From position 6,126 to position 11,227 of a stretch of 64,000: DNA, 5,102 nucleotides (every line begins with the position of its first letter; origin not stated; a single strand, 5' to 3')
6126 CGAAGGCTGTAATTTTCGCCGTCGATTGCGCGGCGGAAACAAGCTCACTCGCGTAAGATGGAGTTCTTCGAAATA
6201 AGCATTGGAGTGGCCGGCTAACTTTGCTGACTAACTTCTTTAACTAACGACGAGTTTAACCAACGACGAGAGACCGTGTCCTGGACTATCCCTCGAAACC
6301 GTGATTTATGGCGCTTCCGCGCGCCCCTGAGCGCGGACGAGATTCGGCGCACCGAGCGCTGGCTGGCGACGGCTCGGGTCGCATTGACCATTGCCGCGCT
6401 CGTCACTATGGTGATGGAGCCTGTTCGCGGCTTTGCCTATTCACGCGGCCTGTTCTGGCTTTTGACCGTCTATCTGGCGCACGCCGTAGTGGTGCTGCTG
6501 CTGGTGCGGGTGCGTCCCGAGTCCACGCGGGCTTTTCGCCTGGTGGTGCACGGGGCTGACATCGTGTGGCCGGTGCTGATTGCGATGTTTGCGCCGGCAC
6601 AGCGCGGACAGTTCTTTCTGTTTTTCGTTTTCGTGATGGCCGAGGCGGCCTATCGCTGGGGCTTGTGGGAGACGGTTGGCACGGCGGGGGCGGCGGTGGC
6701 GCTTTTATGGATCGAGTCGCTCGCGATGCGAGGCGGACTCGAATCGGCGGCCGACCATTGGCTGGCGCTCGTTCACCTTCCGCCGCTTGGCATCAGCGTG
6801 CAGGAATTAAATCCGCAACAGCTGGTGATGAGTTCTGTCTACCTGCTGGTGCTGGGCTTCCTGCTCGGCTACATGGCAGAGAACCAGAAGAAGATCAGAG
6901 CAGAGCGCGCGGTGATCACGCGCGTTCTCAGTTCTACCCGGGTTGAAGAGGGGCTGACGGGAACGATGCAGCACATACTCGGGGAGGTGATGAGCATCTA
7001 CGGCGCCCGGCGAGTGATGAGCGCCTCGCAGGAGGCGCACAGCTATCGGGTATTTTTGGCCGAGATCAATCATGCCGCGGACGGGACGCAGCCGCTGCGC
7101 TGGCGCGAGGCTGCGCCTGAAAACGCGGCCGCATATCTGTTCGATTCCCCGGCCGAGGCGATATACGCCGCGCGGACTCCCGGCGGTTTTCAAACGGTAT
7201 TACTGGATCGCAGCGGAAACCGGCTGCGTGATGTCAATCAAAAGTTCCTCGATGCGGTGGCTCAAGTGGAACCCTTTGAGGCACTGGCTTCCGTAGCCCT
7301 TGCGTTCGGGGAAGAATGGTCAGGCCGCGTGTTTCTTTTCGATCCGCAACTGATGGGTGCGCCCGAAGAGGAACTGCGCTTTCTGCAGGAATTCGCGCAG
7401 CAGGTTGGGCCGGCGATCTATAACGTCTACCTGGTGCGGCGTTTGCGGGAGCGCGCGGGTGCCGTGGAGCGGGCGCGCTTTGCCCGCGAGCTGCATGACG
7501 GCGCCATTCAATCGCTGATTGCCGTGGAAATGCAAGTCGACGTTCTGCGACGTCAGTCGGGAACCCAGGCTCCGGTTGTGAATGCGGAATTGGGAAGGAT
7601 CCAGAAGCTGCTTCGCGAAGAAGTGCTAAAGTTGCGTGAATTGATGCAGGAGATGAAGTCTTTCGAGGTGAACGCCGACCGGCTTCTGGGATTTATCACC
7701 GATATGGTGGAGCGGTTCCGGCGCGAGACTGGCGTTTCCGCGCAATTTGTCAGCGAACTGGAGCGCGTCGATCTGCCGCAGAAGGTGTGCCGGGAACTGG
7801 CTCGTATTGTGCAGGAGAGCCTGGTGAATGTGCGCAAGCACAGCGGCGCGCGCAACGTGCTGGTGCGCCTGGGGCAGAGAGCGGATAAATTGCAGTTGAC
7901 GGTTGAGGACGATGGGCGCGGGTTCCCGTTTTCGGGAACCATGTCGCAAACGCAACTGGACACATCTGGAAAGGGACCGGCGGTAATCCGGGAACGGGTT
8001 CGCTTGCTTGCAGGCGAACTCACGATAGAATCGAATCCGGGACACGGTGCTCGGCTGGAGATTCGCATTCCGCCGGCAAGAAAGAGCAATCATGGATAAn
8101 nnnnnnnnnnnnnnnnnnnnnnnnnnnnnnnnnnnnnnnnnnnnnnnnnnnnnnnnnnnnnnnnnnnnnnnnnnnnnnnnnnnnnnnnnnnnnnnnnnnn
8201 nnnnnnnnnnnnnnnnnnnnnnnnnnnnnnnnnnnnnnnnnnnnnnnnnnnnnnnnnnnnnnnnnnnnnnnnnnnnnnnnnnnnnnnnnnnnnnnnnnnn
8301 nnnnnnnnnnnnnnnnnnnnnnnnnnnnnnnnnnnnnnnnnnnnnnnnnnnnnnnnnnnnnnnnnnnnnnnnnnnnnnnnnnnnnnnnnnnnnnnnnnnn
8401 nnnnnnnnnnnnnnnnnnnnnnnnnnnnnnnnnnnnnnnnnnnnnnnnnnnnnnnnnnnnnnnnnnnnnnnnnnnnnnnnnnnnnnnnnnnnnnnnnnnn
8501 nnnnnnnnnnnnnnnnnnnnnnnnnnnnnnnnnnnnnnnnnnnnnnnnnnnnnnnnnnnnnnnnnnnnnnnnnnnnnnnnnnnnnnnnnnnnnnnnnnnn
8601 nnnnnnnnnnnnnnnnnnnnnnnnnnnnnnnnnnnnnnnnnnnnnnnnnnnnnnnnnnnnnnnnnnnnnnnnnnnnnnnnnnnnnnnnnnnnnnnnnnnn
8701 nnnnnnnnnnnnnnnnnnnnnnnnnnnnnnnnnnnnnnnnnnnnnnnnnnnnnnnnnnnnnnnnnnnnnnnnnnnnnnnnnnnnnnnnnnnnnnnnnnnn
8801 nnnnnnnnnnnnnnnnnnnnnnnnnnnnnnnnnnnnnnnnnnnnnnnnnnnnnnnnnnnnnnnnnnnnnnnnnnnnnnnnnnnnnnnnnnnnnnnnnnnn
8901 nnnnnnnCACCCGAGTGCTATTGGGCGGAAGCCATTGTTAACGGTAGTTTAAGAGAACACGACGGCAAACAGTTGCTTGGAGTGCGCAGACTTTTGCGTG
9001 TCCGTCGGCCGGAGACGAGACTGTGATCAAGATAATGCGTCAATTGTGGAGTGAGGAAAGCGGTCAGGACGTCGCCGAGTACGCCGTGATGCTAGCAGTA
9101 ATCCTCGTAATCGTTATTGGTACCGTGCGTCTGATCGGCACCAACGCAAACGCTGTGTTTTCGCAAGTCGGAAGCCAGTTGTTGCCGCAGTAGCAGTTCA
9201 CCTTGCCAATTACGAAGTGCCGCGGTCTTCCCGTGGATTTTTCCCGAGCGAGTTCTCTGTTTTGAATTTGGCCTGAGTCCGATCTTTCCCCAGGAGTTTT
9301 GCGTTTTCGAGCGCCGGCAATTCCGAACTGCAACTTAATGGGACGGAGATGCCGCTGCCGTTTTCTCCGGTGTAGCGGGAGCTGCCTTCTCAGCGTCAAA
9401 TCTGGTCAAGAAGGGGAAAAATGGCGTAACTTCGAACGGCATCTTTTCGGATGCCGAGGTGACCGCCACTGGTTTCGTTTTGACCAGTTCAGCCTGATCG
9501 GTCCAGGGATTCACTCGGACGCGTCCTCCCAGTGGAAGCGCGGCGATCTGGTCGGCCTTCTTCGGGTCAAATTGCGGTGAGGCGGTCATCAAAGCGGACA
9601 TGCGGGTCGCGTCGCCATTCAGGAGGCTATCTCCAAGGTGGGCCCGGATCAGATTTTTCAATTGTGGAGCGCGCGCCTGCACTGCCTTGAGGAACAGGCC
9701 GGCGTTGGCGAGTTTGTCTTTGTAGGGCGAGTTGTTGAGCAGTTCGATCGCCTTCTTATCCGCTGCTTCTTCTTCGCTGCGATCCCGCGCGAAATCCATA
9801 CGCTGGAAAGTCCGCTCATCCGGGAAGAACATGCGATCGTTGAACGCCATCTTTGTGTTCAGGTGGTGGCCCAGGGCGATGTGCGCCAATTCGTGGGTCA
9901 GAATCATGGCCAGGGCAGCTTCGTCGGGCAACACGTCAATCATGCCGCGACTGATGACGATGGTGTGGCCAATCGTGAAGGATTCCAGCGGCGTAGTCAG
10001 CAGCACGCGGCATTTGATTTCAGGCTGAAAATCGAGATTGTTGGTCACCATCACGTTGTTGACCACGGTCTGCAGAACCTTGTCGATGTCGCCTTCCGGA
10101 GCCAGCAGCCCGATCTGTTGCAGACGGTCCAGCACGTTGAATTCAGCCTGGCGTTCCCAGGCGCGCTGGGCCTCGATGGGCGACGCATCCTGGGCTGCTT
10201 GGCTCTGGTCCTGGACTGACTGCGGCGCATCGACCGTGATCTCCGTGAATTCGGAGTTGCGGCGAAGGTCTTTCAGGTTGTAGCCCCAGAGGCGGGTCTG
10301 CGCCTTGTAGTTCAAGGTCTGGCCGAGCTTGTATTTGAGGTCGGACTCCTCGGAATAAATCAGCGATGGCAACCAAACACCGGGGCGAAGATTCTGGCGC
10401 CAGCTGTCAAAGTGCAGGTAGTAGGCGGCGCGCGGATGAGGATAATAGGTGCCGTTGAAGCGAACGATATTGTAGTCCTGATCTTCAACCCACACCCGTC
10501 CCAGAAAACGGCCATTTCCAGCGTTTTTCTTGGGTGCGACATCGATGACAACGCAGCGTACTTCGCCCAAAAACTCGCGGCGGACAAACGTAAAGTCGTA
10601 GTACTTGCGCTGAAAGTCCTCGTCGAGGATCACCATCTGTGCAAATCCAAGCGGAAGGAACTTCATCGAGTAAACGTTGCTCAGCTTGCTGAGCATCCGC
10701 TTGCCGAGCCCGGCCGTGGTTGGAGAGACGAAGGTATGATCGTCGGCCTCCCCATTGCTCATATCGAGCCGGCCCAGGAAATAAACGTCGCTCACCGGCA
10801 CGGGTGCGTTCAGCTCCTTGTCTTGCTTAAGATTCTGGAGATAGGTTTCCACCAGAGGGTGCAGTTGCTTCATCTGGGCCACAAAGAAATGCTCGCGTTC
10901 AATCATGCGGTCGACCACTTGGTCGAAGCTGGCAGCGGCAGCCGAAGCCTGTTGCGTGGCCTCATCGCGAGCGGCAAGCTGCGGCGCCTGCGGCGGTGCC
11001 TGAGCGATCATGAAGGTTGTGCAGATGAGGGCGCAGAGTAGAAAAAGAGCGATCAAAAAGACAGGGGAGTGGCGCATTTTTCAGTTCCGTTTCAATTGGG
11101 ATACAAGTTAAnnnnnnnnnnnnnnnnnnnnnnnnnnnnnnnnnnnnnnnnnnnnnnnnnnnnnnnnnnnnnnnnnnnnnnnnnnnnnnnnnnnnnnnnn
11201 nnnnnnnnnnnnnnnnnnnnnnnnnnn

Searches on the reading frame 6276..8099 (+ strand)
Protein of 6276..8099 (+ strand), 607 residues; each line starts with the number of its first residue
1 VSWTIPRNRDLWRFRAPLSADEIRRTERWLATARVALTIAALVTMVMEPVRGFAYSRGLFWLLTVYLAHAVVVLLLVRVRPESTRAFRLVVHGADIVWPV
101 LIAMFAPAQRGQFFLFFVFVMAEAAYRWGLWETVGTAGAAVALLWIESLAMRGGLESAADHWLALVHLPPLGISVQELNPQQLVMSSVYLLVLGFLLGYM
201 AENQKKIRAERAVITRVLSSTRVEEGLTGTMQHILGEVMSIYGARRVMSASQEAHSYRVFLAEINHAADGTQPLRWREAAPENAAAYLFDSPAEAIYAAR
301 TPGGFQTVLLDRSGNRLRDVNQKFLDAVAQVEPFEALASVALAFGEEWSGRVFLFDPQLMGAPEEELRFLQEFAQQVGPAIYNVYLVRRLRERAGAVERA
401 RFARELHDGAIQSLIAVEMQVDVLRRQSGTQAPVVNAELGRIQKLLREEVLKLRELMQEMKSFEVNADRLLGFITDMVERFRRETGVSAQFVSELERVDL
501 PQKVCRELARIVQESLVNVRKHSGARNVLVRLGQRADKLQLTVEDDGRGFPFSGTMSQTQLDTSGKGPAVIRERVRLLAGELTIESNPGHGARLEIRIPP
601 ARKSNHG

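Call 90: search_protein_families(library=pfam, proteins=[window:6276-8099:+], max_evalue=0.00001)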
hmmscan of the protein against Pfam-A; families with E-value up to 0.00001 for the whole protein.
window:6276-8099:+ (607 aa): 3 families
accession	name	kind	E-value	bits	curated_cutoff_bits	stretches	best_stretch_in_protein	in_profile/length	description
PF07730.19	HisKA_3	-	8.3e-13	49.1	24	1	398-461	1-64/68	Histidine kinase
PF02518.31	HATPase_c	-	7.3e-12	46.2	26.4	1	507-601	5-110/111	Histidine kinase-, DNA gyrase B-, and HSP90-like ATPase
PF13581.12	HATPase_c_2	-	5.8e-07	30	27.4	0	487-572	11-106/127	Histidine kinase-like ATPase domain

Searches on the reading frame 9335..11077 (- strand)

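Call 90: search_protein_families(library=pfam, proteins=[window:9335-11077:-], max_evalue=0.00001)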
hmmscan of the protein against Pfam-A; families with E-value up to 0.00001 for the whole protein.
window:9335-11077:- (580 aa): 1 family
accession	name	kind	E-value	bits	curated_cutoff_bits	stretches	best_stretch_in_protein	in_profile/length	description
PF01435.24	Peptidase_M48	-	5.4e-08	33.3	20.3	1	335-410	7-86/186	Peptidase family M48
